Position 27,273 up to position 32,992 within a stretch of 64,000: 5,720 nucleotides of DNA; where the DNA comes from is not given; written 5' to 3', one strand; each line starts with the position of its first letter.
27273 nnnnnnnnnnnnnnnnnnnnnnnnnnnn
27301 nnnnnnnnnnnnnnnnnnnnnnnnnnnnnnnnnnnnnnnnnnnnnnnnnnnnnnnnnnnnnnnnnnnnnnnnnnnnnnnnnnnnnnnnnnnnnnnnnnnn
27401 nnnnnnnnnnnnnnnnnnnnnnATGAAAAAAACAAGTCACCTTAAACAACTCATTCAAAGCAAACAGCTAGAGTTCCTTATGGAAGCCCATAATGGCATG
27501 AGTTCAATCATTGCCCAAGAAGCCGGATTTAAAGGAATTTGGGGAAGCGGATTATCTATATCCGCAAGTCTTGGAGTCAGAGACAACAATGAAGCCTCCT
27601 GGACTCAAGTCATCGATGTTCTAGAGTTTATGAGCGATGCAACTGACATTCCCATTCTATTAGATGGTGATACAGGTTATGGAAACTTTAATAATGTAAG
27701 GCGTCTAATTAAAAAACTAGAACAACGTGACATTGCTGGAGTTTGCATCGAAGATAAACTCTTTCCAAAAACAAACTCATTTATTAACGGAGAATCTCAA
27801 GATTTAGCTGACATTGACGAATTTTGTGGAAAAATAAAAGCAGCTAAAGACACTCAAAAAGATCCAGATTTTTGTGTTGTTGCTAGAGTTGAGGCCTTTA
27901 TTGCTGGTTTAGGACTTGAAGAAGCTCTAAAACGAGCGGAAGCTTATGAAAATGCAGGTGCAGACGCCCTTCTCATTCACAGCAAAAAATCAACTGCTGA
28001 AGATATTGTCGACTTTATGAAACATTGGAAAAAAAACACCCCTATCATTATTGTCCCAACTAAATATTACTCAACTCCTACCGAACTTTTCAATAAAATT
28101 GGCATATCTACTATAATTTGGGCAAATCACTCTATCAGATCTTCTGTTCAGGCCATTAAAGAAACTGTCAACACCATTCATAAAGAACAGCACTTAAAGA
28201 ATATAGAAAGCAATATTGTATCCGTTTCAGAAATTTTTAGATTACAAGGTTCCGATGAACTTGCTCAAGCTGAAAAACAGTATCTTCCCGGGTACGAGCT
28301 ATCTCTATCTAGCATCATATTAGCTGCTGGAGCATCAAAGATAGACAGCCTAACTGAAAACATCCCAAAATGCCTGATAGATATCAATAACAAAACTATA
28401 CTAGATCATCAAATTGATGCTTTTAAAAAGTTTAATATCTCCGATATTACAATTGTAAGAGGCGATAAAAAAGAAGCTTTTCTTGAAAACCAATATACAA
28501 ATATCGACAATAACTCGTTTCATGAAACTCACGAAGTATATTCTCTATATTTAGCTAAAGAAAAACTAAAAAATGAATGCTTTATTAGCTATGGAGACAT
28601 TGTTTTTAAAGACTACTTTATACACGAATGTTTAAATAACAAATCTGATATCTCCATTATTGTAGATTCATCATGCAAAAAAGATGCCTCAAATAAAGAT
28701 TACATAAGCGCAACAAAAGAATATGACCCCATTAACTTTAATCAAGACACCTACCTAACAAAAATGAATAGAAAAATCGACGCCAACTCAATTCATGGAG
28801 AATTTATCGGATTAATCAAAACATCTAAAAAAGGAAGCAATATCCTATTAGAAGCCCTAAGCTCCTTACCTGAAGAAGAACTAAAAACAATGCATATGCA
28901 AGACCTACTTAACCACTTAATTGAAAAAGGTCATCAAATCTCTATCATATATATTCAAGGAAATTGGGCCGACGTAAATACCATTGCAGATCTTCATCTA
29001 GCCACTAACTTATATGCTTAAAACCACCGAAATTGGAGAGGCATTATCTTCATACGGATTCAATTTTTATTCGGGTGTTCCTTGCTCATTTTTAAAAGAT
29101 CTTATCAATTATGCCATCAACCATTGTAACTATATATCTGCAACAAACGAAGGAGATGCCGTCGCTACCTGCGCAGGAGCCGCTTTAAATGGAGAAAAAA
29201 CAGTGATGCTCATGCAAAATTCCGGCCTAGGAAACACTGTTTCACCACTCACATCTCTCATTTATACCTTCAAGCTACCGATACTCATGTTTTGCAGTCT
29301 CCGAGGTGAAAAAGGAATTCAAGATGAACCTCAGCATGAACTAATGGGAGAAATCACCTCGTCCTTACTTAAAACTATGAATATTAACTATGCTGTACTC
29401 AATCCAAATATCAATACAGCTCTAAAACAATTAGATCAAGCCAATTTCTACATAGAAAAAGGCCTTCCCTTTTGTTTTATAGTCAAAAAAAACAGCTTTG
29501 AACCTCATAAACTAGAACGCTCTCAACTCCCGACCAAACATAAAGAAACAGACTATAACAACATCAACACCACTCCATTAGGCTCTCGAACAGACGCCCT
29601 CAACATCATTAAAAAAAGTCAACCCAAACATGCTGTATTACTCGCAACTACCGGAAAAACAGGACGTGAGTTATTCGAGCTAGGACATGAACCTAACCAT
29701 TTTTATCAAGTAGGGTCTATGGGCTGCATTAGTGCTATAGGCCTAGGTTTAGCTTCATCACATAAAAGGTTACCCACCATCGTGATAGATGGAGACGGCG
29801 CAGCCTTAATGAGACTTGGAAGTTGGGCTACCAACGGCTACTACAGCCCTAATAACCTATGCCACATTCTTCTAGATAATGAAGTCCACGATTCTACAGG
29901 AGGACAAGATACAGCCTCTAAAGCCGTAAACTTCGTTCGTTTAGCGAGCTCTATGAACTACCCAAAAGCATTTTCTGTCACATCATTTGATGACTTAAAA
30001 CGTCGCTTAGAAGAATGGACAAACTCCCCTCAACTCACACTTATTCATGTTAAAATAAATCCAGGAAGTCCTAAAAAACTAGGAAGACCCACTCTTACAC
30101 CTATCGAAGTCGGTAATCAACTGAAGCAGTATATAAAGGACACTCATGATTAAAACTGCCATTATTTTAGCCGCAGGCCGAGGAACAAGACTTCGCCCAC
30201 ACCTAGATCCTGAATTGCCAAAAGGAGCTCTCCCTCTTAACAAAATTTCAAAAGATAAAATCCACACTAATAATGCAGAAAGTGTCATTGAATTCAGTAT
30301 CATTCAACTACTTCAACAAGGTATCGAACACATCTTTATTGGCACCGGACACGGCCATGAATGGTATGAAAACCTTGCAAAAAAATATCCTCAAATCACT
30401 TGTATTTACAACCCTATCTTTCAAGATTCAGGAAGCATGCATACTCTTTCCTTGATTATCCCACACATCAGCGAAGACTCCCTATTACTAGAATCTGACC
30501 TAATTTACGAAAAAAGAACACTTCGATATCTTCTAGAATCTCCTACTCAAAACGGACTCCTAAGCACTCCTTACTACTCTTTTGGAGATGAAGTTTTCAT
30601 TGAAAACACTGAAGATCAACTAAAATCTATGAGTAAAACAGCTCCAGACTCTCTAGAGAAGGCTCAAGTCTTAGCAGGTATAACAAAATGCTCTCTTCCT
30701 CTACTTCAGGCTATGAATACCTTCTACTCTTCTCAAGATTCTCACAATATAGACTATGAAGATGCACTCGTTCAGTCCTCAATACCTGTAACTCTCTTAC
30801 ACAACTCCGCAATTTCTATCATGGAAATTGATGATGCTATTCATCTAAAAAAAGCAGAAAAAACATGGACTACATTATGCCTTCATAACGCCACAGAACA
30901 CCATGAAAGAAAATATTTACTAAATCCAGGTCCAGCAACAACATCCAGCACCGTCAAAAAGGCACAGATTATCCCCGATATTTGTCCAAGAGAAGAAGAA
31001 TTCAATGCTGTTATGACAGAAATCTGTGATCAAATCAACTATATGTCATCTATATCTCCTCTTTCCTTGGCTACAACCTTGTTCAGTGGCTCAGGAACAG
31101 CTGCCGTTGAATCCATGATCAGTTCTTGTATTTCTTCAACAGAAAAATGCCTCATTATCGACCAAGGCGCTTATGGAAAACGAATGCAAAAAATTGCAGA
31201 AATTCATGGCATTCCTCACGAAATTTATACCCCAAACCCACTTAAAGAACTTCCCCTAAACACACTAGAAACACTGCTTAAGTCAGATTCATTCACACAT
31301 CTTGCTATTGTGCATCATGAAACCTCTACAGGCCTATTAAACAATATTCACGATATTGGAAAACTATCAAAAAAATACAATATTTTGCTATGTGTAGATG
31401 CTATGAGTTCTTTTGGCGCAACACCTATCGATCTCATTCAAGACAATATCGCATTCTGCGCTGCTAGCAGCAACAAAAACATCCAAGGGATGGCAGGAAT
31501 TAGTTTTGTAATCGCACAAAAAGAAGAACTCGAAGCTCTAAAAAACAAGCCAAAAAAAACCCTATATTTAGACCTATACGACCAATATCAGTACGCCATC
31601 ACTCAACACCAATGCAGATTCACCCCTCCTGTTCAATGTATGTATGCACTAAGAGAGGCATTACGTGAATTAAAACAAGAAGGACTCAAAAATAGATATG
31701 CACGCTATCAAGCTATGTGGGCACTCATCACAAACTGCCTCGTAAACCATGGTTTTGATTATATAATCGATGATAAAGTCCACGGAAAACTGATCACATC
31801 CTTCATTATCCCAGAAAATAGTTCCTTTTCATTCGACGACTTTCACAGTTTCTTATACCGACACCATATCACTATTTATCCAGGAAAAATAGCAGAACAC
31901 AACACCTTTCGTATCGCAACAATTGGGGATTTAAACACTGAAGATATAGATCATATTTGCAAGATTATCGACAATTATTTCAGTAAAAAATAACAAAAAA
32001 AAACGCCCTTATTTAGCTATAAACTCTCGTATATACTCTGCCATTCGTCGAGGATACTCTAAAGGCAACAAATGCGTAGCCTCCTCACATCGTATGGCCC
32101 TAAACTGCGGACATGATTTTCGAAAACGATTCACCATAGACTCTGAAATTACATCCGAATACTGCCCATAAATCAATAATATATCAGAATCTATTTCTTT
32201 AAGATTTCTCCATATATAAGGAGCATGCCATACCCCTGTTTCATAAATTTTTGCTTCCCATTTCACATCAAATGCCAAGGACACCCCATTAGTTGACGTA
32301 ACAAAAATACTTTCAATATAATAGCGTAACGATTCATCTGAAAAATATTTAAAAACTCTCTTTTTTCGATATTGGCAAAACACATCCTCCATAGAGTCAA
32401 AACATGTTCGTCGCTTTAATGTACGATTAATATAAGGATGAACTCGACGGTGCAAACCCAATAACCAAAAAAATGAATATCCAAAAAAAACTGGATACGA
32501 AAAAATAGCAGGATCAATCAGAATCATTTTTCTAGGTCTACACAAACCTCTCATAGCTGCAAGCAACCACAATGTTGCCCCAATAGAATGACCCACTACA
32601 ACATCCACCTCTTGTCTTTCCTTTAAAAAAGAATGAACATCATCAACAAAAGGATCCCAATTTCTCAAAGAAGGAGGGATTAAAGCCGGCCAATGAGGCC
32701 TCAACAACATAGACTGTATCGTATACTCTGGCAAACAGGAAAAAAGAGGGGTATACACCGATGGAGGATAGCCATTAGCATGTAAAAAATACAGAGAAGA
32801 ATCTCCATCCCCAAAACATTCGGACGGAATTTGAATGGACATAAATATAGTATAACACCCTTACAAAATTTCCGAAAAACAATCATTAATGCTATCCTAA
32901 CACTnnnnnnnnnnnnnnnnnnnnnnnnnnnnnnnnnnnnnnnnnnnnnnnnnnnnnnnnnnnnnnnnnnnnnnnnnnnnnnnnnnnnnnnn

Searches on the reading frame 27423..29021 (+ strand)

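Call 41: search_protein_families(library=pfam, proteins=[window:27423-29021:+], max_evalue=0.0001)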
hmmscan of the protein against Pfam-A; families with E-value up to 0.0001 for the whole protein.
window:27423-29021:+ (532 aa): 3 families
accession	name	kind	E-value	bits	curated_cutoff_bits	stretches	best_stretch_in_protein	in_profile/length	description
PF13714.12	PEP_mutase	-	2e-59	201.5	31.5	1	7-252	1-239/240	Phosphoenolpyruvate phosphomutase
PF12804.13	NTP_transf_3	-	1.8e-08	35.2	27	1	298-405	2-109/160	MobA-like NTP transferase domain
PF00483.29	NTP_transferase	-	1.6e-06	28.3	21.2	0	297-365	2-72/245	Nucleotidyl transferase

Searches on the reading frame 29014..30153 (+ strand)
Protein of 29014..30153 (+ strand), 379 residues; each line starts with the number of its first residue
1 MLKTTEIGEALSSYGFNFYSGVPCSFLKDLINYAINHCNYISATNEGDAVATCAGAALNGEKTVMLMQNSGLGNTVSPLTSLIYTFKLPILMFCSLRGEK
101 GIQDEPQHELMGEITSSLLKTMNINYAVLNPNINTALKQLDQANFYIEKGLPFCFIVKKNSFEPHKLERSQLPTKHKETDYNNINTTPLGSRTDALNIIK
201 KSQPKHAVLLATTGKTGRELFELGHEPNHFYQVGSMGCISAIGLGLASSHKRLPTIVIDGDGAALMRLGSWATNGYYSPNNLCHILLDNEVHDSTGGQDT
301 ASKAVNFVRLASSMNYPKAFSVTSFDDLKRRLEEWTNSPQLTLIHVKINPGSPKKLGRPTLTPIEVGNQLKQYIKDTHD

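Call 41: search_protein_families(library=pfam, proteins=[window:29014-30153:+], max_evalue=0.0001)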
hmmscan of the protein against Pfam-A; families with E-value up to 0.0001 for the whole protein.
window:29014-30153:+ (379 aa): 2 families
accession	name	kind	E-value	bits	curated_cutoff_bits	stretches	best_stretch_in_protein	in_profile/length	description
PF02775.26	TPP_enzyme_C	-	8e-13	48.9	21.9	1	226-346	17-151/151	Thiamine pyrophosphate enzyme, C-terminal TPP binding domain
PF02776.23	TPP_enzyme_N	-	3.7e-05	23.9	26.8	1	9-112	9-112/119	Thiamine pyrophosphate enzyme, N-terminal TPP binding domain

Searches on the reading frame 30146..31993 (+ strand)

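Call 41: search_protein_families(library=pfam, proteins=[window:30146-31993:+], max_evalue=0.0001)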
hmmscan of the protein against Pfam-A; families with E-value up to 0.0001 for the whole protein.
window:30146-31993:+ (615 aa): 4 families
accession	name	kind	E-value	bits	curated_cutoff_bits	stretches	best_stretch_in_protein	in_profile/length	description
PF00266.25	Aminotran_5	-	1.8e-20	73.7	21.5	1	309-581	62-339/371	Aminotransferase class-V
PF12804.13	NTP_transf_3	-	3.3e-07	31.1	27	1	5-134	1-112/160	MobA-like NTP transferase domain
PF00483.29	NTP_transferase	-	9.3e-05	22.6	21.2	0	5-126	2-117/245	Nucleotidyl transferase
PF00155.27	Aminotran_1_2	-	9.8e-05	22.1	19.7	0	309-608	66-361/361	Aminotransferase class I and II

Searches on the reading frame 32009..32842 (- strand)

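Call 41: search_protein_families(library=pfam, proteins=[window:32009-32842:-], max_evalue=0.0001)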
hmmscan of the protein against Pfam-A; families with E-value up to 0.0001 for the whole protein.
window:32009-32842:- (277 aa): 2 families
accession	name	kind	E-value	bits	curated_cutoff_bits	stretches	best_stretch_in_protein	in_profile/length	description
PF12697.13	Abhydrolase_6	-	6.3e-11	43.8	26.3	1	18-269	2-216/217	Alpha/beta hydrolase family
PF12146.15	Hydrolase_4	-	3.4e-05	23.7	27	0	60-259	53-234/239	Serine aminopeptidase, S33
